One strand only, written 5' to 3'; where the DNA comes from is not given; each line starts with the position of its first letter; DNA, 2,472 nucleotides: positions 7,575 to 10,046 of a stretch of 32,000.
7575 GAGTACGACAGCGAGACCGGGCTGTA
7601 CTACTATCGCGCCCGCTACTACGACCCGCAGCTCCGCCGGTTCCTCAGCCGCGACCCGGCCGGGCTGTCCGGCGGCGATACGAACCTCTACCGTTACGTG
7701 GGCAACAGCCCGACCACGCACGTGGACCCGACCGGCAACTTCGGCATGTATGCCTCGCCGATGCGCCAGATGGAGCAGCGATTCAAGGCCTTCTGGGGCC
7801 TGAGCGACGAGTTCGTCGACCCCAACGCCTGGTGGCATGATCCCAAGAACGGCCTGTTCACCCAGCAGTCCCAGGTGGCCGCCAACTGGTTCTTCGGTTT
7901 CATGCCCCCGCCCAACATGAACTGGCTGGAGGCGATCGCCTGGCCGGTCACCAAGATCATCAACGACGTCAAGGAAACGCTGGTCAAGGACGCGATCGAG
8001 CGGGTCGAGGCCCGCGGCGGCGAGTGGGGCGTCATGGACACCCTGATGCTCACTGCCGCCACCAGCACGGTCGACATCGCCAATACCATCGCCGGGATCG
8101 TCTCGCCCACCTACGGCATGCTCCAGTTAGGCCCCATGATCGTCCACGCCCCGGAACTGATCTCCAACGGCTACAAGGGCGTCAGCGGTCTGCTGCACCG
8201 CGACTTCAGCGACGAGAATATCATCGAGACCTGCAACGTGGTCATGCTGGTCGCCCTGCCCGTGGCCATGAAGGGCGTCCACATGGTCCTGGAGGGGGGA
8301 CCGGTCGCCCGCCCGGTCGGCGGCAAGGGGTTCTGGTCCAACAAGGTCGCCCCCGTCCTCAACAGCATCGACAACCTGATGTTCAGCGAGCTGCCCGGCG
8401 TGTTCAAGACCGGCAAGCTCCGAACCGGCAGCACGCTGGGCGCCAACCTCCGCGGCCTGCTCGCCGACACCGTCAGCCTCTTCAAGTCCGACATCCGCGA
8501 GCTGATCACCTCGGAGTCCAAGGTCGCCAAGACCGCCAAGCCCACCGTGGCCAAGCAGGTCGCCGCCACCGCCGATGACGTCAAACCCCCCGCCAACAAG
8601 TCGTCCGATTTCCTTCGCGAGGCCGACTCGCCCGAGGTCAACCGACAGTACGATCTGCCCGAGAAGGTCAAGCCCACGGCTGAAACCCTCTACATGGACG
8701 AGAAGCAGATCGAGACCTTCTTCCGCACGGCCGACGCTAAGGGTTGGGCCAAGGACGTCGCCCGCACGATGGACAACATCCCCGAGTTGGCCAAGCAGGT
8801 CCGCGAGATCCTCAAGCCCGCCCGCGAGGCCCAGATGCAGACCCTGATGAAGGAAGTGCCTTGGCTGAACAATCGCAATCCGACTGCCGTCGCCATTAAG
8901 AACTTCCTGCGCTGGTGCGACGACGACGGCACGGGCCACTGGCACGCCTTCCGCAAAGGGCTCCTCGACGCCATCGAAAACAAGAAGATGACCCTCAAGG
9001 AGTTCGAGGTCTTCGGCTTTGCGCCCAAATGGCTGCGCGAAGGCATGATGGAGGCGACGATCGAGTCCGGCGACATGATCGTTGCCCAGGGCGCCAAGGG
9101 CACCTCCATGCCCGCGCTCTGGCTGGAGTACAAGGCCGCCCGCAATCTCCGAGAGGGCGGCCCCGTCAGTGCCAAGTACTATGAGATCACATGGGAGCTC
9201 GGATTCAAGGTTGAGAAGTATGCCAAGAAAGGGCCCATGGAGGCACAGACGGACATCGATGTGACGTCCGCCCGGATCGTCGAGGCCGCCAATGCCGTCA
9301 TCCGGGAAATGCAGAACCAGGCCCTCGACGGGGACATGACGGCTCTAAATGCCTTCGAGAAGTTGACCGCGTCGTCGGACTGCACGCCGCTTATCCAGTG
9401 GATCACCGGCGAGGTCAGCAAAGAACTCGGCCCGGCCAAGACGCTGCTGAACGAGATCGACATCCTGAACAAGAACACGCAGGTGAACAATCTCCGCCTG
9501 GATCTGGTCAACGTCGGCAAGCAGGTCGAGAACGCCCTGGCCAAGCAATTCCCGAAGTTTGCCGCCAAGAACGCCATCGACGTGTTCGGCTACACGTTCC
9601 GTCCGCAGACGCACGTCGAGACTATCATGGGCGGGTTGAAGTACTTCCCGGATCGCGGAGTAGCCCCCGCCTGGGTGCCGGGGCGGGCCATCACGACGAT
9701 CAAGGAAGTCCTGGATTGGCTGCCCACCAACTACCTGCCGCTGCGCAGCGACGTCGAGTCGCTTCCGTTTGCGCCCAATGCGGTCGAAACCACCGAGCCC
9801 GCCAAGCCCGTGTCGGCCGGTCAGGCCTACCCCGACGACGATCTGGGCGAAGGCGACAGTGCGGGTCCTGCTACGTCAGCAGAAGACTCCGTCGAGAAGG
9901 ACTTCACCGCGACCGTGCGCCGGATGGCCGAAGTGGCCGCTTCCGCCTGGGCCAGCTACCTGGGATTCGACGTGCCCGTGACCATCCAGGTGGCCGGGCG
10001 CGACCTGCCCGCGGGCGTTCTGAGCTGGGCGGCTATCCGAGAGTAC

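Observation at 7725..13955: RHS cage followed in frame by 2,072 residues, far beyond any encapsulable toxin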

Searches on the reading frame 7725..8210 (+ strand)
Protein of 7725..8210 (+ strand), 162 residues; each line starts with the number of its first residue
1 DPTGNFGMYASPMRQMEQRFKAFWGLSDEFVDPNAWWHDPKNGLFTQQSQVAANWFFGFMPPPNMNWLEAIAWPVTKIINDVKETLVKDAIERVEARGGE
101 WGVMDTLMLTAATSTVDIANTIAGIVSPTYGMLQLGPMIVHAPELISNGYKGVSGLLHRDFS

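Call 54: find_related_loci(query=A1, collection=metagenome_contigs, flank=10000)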
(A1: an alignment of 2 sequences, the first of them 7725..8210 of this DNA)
Query A1 (162 aa) in metagenome_contigs; peptide patterns used: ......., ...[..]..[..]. (x = any residue, [..] = any of these).
199 stretches matched a pattern; 3 encode a relative of the query (tblastn E <= 1e-3); 3 distinct loci.
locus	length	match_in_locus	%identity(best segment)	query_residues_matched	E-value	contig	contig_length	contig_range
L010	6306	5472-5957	99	1-162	2e-112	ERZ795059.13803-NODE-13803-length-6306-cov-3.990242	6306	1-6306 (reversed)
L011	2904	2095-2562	59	1-157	1e-60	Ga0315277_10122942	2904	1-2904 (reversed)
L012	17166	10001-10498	51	1-162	1e-53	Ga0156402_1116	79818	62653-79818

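Call 58: search_protein_families(library=pfam, proteins=[L012:2-2701:+, L012:10013-14596:+, L012:14761-15522:+, L012:15581-16411:+], max_evalue=0.01)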
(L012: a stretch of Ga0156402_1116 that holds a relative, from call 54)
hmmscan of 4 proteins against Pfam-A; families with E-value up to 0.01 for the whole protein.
L012:2-2701:+ (900 aa): 0 families

L012:10013-14596:+ (1528 aa): 3 families
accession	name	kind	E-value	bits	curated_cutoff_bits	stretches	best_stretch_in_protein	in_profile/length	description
PF17963.7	Big_9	-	7.3e-26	91.3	23.6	2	1120-1204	3-88/89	Bacterial Ig domain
PF17892.7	Cadherin_5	-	1.8e-20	73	26.5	2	1118-1206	2-97/98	Cadherin-like domain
PF17803.7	Cadherin_4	-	1.5e-10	41.9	25.1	1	1108-1174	3-71/71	Bacterial cadherin-like domain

L012:14761-15522:+ (253 aa): 1 family
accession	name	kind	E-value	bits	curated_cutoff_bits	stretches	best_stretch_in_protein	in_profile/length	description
PF07963.17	N_methyl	-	0.00028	20.8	21.2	1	30-50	7-27/27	Prokaryotic N-terminal methylation motif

L012:15581-16411:+ (276 aa): 0 families

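Call 67: find_related_loci(query=A4, collection=genome_contigs, flank=10000)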
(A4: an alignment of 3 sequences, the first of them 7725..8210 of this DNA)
Query A4 (162 aa) in genome_contigs; peptide patterns used: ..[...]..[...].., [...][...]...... (x = any residue, [..] = any of these).
96 stretches matched a pattern; 1 encode a relative of the query (tblastn E <= 1e-3); 1 distinct loci.
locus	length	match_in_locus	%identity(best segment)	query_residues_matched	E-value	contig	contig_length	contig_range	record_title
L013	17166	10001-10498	51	1-162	6e-54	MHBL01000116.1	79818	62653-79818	MAG: Lentisphaerae bacterium RIFOXYA12_64_32 RifOxyA12_Lentisphaerae_64_32_updatedv2_202, whole genome shotgun sequence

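Call 81: search_solved_structures(query=L012:2-2701:+, max_evalue=1)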
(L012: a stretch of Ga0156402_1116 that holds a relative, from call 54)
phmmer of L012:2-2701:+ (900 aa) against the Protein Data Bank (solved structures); distinct sequences matched with E-value up to 1: 0.

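Call 82: search_protein_families(library=ncbifam, proteins=[L012:2-2701:+, L012:10013-14596:+], max_evalue=0.1)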
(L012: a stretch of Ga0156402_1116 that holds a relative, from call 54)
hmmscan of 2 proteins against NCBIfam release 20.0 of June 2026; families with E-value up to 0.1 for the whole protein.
L012:2-2701:+ (900 aa): 2 families
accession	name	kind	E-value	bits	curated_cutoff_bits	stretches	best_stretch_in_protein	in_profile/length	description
NF038117.1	choice_anch_I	subfamily_domain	2.2e-05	23.5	300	1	115-196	121-203/458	choice-of-anchor I family protein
NF006734.0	PRK09266.1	subfamily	0.07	12.3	202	0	741-791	40-92/270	hypothetical protein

L012:10013-14596:+ (1528 aa): 3 families
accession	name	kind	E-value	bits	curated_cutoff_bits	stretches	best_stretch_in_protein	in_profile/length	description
NF012211.1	tand_rpt_95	domain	5.8e-17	61.4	90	2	1132-1207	4-85/98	tandem-95 repeat protein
NF038122.1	metallo_LGF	subfamily_domain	0.0016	18.5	80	1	799-842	123-169/274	NF038122 family metalloprotease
TIGR03296.1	M6dom_TIGR03296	domain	0.015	15.2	110.8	1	788-854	133-204/286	M6 family metalloprotease domain-containing protein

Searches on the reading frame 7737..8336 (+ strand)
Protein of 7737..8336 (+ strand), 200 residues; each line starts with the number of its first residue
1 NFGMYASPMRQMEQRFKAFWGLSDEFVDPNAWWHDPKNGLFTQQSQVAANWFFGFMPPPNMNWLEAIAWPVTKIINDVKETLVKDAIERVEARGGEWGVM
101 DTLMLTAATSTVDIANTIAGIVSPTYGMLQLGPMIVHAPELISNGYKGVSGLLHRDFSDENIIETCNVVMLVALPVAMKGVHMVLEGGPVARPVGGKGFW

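Call 41: search_protein_families(library=pfam, proteins=[window:7737-8336:+], max_evalue=5)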
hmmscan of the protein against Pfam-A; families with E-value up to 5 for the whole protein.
window:7737-8336:+ (200 aa): 1 family
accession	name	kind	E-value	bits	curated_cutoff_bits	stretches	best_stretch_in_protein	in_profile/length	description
PF12904.13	Collagen_bind_2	-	0.14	12.4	22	1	30-58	50-78/92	Putative collagen-binding domain of a collagenase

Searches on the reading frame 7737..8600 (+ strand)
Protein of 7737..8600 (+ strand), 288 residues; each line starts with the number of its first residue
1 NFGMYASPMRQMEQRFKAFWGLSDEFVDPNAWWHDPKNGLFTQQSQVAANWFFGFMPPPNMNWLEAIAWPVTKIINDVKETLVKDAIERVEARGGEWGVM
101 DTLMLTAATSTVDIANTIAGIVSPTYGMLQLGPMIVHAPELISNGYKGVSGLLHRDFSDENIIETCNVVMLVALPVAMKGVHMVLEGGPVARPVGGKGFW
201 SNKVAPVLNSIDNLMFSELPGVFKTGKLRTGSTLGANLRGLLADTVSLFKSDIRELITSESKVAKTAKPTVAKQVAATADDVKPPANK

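Call 85: search_protein_families(library=phrogs, proteins=[window:7737-8600:+], max_evalue=0.1)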
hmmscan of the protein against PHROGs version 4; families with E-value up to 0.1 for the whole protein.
window:7737-8600:+ (288 aa): 0 families

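Call 86: search_protein_families(library=padloc, proteins=[window:7737-8600:+], max_evalue=0.1)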
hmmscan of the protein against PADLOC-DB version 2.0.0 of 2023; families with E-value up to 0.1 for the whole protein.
window:7737-8600:+ (288 aa): 0 families

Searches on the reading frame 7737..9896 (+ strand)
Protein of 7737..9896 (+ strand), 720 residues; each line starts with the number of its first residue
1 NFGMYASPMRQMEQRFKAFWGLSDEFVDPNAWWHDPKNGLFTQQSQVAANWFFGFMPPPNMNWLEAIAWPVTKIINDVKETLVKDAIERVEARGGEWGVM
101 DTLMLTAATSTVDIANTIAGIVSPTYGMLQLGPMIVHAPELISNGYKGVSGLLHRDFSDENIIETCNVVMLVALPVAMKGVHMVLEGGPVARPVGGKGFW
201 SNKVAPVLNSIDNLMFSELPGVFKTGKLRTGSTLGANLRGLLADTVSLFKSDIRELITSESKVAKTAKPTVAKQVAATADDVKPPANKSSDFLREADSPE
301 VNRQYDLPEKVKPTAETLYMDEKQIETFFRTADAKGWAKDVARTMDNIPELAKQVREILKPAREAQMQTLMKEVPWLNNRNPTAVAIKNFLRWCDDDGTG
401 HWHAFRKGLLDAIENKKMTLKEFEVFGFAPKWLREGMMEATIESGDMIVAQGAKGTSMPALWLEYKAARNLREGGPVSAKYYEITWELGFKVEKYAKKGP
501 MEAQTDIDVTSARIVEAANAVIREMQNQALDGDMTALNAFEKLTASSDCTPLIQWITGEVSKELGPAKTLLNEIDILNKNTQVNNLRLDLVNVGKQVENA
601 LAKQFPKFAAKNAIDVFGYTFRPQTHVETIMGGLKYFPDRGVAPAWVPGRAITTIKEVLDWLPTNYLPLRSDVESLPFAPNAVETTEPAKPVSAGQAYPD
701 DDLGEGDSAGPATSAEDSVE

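Call 26: search_protein_representatives(protein=window:7737-9896:+)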
Query: 720 residues. Proteins with E-value up to 0.001 (for the whole library): 1; up to 1e-10: 1; up to 1e-30: 1. The best 1 are listed.
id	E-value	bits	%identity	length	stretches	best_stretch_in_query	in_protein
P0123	2.1e-49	185.0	59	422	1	1-153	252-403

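Call 29: find_encoding_contigs(protein=P0123, flank=10000)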
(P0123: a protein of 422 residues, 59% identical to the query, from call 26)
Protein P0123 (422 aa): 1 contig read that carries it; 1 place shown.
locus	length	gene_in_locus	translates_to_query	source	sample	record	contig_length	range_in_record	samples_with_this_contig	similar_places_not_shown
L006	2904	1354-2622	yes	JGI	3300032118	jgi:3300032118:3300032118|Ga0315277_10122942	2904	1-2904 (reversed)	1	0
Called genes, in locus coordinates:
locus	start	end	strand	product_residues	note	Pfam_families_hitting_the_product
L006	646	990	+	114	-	-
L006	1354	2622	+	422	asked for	PF25023:TEN_YD-shell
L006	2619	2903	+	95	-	?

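Call 51: predict_structure(protein=window:7737-9896:+)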
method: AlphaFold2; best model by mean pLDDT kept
length: 720 residues; sequences in the alignment: 1
mean_pLDDT: 39.5   pTM: 0.23
mean pLDDT of the five models: 39.5, 32.0, 29.6, 28.2, 27.5
residues with pLDDT >= 90: 0; 70-90: 0; 50-70: 13; < 50: 707
segments of 3 or more residues with pLDDT < 50: 1-87, 89-199, 201-204, 210-212, 214-218, 220-375, 380-394, 396-523, 525-538, 540-720
pLDDT, mean of each block of 10 residues (from residue 1): 36 41 41 44 40 41 36 42 44 44 39 37 32 37 46 46 44 47 46 45 49 49 47 47 45 40 34 33 32 38 39 34 33 31 32 35 42 45 43 42 41 41 38 41 38 39 41 37 41 38 36 42 47 45 44 37 38 38 36 41 38 34 36 37 34 43 41 39 30 32 33 32
secondary structure, 60 per line:
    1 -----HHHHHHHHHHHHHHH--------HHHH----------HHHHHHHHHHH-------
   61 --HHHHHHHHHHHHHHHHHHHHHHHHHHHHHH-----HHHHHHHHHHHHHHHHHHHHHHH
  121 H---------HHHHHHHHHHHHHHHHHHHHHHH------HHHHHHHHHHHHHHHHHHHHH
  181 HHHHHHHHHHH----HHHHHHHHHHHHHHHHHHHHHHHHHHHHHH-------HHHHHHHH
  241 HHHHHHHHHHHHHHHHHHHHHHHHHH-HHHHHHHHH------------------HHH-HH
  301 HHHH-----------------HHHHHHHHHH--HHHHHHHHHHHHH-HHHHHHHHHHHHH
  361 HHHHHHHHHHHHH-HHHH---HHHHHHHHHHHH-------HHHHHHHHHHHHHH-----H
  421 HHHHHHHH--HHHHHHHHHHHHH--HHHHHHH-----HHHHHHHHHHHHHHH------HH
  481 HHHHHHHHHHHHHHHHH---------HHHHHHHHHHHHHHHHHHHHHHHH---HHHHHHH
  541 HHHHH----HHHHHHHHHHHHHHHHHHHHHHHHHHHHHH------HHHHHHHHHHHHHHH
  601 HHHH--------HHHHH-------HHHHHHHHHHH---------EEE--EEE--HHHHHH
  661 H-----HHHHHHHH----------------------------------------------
elements in order (helices of 4 or more, strands of 3 or more residues): H6-20 H29-32 H43-53 H63-92 H98-121 H131-153 H160-191 H196-225 H233-266 H268-276 H299-304 H322-331 H334-346 H348-373 H375-378 H382-393 H401-414 H420-428 H431-443 H446-452 H458-472 H479-497 H507-530 H534-545 H550-579 H586-604 H613-617 H625-635 E645-647 E650-652 H655-661 H667-674
